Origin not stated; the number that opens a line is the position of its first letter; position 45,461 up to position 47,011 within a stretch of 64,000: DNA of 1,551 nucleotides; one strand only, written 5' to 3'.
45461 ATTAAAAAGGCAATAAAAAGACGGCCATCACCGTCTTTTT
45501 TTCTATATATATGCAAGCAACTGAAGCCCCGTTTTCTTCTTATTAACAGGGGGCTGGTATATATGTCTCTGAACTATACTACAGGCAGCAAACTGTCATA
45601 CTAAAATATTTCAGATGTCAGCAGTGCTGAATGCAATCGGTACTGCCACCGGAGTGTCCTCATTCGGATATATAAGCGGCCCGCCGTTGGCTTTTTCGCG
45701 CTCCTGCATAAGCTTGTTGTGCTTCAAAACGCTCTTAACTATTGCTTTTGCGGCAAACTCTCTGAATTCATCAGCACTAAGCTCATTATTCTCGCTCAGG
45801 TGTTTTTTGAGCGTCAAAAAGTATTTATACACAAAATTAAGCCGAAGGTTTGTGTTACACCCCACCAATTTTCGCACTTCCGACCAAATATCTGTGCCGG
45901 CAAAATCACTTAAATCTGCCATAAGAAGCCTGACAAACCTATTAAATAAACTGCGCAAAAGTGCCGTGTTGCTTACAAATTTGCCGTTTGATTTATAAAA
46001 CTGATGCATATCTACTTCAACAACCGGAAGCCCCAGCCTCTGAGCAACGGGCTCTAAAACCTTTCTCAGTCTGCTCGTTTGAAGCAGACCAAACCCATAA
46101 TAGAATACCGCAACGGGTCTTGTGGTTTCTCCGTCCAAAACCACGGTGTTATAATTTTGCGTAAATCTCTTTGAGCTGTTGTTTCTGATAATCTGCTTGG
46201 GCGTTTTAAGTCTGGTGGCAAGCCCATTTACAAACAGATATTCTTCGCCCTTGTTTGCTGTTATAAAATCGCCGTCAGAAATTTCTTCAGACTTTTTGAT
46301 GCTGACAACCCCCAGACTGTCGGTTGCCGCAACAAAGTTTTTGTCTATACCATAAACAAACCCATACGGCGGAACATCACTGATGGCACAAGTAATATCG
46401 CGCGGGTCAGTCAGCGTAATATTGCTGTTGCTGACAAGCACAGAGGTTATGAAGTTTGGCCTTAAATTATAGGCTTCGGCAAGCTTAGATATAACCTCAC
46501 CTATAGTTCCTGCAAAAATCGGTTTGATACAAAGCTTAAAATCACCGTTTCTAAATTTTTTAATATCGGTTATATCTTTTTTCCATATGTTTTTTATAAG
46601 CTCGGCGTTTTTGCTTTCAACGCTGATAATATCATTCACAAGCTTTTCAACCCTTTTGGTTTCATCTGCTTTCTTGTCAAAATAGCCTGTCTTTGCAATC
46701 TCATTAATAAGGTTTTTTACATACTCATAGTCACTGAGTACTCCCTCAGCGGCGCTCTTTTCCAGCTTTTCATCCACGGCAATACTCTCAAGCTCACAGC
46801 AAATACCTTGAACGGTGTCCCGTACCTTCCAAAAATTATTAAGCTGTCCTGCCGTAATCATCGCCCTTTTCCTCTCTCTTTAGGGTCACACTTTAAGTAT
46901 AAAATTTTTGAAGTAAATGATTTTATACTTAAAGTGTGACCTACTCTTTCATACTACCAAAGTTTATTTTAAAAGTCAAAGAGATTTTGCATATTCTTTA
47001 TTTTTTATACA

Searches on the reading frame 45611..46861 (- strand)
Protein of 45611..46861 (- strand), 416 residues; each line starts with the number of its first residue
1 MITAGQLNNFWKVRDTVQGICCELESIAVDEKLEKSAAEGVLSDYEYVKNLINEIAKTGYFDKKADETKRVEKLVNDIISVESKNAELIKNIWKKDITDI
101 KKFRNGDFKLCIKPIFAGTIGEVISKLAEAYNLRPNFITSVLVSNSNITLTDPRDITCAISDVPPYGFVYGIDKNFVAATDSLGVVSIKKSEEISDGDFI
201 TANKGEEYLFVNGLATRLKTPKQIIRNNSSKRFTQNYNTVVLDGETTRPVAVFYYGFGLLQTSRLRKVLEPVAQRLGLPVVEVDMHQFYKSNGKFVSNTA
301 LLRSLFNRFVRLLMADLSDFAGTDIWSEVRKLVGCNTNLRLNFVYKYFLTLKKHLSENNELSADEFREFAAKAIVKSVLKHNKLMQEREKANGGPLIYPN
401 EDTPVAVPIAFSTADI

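Call 19: search_protein_families(library=pfam, proteins=[window:45611-46861:-])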
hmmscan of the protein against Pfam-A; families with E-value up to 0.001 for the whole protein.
window:45611-46861:- (416 aa): 0 families

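Call 44: find_homologous_proteins(query=window:45611-46861:-)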
Query window:45611-46861:- (416 aa): 19 proteins with E <= 0.001 among 8000 candidates.
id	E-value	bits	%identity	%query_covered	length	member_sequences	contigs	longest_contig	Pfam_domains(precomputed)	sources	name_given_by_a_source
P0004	3.7e-273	923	100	100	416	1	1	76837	-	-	-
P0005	2.1e-217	740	79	100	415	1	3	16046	-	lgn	-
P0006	2.7e-185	634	72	99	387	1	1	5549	-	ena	-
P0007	4.3e-115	403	47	100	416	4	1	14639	-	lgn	-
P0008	4.3e-100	354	43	100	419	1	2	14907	-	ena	-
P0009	8.7e-100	353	42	100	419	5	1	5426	-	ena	-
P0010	8.9e-100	353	43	99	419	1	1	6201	-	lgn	-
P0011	9.9e-100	352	43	99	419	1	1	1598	-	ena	-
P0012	1.2e-99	352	43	100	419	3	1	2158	-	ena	-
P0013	1.7e-99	352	43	99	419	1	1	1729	-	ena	-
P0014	2.4e-99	351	43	99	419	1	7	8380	-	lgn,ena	-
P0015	3.2e-99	351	42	100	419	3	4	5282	-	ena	-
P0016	5.5e-96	340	43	99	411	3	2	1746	-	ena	-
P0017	3.8e-94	334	41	99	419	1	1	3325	-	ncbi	-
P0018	3.8e-90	321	41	98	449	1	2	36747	-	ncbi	-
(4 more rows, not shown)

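Call 45: find_encoding_contigs(protein=P0005, flank=10000, max_places=4)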
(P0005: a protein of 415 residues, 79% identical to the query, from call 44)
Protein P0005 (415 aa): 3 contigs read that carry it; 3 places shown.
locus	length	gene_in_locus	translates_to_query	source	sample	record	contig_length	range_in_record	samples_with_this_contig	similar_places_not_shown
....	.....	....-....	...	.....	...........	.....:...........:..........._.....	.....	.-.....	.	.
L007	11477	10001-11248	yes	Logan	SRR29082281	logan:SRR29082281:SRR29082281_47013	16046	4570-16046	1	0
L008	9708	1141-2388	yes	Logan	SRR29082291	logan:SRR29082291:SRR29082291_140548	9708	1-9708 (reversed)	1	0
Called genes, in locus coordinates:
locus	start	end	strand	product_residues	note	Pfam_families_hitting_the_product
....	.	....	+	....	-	?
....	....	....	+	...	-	-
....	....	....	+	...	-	-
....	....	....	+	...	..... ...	-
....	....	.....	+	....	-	?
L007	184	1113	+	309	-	-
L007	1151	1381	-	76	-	-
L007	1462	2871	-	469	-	PF00224:PK, PF03328:HpcH_HpaI (weak), PF02887:PK_C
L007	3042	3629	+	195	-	PF00440:TetR_N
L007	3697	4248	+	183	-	PF13238:AAA_18, PF13207:AAA_17 (faint)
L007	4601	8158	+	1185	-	PF01381:HTH_3 (weak), PF12844:HTH_19 (weak), PF13560:HTH_31 (weak)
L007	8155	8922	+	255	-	-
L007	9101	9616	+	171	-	-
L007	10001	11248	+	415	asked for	-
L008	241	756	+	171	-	-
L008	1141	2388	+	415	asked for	-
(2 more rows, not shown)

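Call 46: find_encoding_contigs(protein=P0006, flank=10000, max_places=4)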
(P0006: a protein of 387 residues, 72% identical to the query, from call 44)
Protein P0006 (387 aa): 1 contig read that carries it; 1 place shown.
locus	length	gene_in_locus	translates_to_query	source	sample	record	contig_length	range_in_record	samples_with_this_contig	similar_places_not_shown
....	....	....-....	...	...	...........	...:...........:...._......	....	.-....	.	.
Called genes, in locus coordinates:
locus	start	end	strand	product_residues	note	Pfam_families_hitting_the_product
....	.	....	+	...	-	?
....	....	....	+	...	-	-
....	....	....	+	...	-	-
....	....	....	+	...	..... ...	-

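Call 47: find_encoding_contigs(protein=P0007, flank=10000, max_places=4)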
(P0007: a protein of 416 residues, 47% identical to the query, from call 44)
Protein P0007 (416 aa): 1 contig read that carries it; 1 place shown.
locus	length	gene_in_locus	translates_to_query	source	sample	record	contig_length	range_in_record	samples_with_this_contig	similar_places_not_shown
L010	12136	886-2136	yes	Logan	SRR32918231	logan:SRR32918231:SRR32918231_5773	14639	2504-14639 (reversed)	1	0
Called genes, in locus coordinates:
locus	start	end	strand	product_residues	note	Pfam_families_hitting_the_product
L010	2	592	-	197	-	?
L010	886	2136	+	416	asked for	-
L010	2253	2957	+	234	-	-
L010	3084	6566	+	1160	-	-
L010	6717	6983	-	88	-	PF04026:SpoVG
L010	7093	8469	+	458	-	PF01225:Mur_ligase, PF08245:Mur_ligase_M, PF02875:Mur_ligase_C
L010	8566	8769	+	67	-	PF01197:Ribosomal_L31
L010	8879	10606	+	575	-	PF07136:DUF1385, PF17827:PrmC_N (weak), PF07669:Eco57I (weak), PF03602:Cons_hypoth95, PF05175:MTS, PF06325:PrmA, PF13649:Methyltransf_25, PF13847:Methyltransf_31, +3 more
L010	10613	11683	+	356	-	PF03462:PCRF, PF00472:RF-1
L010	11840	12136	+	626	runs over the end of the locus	-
